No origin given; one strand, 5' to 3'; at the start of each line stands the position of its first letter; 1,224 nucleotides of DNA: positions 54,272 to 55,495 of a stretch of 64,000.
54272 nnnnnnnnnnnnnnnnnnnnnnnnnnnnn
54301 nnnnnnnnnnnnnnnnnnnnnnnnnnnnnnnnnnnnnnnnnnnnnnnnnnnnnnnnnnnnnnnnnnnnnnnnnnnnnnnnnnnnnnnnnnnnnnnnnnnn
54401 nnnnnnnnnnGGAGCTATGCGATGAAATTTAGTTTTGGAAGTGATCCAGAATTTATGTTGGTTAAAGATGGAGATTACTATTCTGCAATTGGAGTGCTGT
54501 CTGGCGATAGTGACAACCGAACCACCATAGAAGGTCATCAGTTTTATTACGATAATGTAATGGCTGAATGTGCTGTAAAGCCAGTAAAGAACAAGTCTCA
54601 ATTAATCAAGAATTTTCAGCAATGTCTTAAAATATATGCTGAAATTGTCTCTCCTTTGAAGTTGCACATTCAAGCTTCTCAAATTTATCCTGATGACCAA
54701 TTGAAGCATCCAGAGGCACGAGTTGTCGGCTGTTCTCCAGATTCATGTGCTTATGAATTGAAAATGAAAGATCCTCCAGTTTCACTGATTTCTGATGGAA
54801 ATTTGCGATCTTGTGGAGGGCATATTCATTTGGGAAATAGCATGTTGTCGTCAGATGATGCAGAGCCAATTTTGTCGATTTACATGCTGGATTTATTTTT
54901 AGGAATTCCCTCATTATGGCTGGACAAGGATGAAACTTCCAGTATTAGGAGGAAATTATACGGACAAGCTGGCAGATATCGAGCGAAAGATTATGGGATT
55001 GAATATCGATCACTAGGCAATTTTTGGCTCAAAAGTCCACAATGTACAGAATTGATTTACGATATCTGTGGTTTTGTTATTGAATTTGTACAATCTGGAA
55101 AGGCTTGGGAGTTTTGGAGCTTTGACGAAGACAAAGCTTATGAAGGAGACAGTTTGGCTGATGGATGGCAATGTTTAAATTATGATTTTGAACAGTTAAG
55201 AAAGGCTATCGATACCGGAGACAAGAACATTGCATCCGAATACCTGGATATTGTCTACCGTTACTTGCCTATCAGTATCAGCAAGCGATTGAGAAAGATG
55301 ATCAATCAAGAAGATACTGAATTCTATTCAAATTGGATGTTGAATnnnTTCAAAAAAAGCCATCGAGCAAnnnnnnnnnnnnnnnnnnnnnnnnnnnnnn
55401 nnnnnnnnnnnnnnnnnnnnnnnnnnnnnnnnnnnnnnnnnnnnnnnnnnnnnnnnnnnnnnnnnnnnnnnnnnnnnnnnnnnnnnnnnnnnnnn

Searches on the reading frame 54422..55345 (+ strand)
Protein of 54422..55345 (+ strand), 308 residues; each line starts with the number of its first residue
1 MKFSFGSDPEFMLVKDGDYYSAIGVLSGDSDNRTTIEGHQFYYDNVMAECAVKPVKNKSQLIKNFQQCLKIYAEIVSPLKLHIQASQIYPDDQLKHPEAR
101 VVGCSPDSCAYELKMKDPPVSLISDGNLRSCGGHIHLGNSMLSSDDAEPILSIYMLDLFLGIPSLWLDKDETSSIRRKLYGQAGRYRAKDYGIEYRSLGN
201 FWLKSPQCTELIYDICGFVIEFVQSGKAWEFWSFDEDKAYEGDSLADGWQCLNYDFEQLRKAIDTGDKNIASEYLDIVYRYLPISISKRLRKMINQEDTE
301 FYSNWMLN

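Call 3: search_protein_families(library=pfam, proteins=[window:54422-55345:+], max_evalue=1)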
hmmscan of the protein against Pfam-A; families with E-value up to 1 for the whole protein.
window:54422-55345:+ (308 aa): 1 family
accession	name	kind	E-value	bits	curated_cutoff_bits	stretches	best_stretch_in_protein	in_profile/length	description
PF14395.11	COOH-NH2_lig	-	8.6e-17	61.6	25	1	130-243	93-201/254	Phage phiEco32-like COOH.NH2 ligase-type 2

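Call 5: search_protein_families(library=phrogs, proteins=[window:54422-55345:+], max_evalue=0.1)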
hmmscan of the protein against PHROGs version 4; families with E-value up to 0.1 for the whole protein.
window:54422-55345:+ (308 aa): 1 family
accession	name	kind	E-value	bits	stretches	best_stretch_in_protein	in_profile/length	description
phrog_3815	-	other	6.1e-50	170.8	1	2-231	5-235/268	COOH.NH2 ligase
